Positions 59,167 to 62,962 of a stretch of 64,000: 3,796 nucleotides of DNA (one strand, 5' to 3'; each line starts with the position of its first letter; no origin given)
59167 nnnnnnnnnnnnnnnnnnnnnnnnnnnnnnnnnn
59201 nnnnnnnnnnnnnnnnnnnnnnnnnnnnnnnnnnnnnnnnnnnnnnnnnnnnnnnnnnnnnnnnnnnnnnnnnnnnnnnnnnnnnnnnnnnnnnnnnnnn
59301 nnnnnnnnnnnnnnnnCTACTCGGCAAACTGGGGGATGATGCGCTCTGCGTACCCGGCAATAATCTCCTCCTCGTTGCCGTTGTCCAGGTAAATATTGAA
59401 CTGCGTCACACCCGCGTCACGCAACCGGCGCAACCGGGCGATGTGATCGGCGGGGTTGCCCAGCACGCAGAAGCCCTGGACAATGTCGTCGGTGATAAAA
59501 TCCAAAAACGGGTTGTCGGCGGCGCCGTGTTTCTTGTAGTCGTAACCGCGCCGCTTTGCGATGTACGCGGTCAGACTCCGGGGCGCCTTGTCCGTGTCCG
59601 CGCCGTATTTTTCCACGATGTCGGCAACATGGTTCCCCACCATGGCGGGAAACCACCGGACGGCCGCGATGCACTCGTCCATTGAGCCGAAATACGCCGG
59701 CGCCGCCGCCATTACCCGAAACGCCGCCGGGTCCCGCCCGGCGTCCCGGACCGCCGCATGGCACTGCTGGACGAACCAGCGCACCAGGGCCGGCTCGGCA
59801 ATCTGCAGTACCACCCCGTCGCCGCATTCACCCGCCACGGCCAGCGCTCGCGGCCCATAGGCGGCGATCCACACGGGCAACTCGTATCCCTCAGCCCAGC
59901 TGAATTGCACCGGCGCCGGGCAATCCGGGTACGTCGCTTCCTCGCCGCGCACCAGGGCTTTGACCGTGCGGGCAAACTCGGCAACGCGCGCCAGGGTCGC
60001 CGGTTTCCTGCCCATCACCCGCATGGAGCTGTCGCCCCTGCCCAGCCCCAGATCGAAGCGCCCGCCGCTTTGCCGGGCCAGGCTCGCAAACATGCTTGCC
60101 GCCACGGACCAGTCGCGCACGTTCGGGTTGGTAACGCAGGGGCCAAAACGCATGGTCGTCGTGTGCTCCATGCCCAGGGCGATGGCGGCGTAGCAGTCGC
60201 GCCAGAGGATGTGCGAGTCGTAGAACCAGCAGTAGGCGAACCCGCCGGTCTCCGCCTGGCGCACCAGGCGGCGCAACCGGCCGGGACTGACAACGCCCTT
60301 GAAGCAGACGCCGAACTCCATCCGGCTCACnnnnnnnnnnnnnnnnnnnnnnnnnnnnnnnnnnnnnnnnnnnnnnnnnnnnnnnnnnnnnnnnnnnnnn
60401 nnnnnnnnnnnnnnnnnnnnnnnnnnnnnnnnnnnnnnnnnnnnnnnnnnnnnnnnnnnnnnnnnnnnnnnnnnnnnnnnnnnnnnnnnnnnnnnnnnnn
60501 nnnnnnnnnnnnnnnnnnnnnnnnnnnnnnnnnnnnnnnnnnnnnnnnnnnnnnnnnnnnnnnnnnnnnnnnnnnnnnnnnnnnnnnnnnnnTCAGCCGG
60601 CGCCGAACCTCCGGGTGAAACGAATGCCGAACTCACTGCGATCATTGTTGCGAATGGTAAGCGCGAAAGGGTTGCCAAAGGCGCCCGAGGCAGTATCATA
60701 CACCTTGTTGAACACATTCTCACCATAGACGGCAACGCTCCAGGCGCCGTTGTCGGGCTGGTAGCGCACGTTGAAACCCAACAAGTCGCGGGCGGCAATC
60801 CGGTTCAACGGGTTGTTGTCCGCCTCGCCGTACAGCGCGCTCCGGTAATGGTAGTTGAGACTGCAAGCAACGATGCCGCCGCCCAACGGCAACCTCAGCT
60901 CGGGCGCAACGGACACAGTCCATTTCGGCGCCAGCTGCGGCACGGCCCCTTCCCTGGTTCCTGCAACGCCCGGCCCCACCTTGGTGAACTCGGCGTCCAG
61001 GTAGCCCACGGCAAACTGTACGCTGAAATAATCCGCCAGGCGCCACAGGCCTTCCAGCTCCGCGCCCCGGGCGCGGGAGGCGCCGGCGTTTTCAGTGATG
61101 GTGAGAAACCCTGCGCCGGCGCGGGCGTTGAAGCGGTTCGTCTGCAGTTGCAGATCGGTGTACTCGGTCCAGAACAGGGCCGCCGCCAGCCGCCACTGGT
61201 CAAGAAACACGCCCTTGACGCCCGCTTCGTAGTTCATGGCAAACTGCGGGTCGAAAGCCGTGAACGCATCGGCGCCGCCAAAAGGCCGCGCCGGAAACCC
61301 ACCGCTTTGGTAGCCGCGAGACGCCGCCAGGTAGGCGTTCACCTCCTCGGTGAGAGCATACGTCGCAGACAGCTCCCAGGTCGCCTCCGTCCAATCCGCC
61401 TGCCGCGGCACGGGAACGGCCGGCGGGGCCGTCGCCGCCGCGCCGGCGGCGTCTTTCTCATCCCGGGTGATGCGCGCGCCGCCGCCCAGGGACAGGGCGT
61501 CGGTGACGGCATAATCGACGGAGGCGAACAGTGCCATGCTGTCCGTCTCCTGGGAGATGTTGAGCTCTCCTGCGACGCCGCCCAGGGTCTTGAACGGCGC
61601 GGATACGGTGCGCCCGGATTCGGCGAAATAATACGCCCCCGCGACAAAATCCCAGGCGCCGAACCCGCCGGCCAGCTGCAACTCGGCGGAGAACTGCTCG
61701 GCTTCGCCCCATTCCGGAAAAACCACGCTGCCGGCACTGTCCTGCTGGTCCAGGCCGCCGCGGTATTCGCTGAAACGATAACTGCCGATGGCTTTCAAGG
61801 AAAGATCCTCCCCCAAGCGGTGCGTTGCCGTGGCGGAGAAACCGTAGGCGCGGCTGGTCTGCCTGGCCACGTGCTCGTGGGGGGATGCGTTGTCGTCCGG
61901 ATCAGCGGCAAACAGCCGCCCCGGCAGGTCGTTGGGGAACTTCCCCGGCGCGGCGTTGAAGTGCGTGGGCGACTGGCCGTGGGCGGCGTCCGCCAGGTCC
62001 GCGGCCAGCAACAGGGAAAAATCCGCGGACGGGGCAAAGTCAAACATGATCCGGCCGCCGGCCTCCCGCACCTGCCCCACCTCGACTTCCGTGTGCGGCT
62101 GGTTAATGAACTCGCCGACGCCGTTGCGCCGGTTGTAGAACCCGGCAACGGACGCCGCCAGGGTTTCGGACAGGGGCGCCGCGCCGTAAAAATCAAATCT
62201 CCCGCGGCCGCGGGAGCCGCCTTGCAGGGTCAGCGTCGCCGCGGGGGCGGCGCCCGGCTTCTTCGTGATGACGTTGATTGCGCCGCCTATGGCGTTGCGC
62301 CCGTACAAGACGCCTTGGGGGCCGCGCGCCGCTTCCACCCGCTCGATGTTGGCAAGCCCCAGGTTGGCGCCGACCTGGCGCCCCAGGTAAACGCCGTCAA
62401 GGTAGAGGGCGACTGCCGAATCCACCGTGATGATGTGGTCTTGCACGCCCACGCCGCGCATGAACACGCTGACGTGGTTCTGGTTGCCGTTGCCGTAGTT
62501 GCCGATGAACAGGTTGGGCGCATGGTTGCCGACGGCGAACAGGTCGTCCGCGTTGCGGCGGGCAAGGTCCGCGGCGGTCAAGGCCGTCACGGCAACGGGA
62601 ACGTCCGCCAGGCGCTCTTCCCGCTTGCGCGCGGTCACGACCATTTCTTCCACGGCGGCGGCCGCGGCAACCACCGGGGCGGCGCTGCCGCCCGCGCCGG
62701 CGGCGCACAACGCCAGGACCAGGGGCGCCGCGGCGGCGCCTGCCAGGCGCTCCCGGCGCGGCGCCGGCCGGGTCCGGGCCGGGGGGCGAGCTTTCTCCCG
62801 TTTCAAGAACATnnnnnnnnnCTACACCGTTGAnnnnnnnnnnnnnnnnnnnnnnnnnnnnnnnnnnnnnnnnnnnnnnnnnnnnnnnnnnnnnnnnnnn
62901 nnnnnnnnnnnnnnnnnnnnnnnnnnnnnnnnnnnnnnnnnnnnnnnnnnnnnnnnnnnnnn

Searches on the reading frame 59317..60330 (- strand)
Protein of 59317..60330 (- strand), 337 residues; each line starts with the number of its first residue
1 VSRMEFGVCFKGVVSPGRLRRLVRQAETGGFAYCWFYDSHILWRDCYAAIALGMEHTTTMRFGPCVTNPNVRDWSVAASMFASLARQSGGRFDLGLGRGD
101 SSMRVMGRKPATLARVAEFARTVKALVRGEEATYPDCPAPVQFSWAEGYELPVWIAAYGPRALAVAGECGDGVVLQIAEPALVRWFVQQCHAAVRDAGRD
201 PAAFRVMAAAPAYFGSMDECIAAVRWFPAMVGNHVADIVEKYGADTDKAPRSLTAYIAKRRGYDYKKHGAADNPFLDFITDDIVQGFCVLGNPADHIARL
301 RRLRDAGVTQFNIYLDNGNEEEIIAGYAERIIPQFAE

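Call 15: search_protein_families(library=pfam, proteins=[window:59317-60330:-])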
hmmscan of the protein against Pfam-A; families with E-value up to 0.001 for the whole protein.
window:59317-60330:- (337 aa): 1 family
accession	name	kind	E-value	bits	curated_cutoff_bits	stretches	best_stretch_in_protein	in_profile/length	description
PF00296.26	Bac_luciferase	-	1.5e-57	195.8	27.9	1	4-310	1-314/314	Luciferase-like monooxygenase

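Call 57: find_homologous_proteins(query=window:59317-60321:-, max_evalue=1e-100)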
Query window:59317-60321:- (334 aa): 1050 proteins with E <= 1e-100 among 8000 candidates; the best 120 are listed.
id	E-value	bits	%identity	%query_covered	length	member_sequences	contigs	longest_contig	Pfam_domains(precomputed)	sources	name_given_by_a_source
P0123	1.4e-228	776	100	100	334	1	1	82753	PF00296.27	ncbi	-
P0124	3.5e-186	637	80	100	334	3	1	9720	PF00296.27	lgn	-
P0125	6.1e-184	629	78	100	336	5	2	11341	PF00296.27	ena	-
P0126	1.2e-181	622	78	100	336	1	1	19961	PF00296.27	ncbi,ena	-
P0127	2.4e-180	617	79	100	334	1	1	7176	PF00296.27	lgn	-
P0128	3.1e-180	617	78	100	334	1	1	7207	PF00296.27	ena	-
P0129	5.4e-179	613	78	99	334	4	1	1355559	PF00296.27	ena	-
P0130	1.4e-178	612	78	100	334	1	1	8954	PF00296.27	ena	-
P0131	1.5e-178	612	76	100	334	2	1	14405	PF00296.27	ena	-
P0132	1.8e-178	611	77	100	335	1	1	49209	PF00296.27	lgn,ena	-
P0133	3.0e-178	611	78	100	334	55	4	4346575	PF00296.27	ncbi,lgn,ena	-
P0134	6.1e-178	609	78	99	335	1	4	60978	PF00296.27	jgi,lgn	-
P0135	6.9e-178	609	75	100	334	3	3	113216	PF00296.27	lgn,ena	-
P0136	8.4e-178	609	78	100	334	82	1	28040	PF00296.27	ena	-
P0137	8.5e-178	609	77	99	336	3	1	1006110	PF00296.27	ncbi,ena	-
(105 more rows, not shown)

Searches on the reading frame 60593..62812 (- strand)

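Call 15: search_protein_families(library=pfam, proteins=[window:60593-62812:-])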
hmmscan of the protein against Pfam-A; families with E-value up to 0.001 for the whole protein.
window:60593-62812:- (739 aa): 3 families
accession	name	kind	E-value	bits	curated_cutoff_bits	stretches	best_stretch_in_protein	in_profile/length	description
PF00593.30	TonB_dep_Rec_b-barrel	-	1.1e-36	128.1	27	1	288-700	17-436/436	TonB dependent receptor-like, beta-barrel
PF07715.20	Plug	-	2.9e-16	60.4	23.9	1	68-178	2-107/107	TonB-dependent Receptor Plug Domain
PF14905.12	OMP_b-brl_3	-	0.00017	21.2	27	1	521-732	214-406/408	Outer membrane protein beta-barrel family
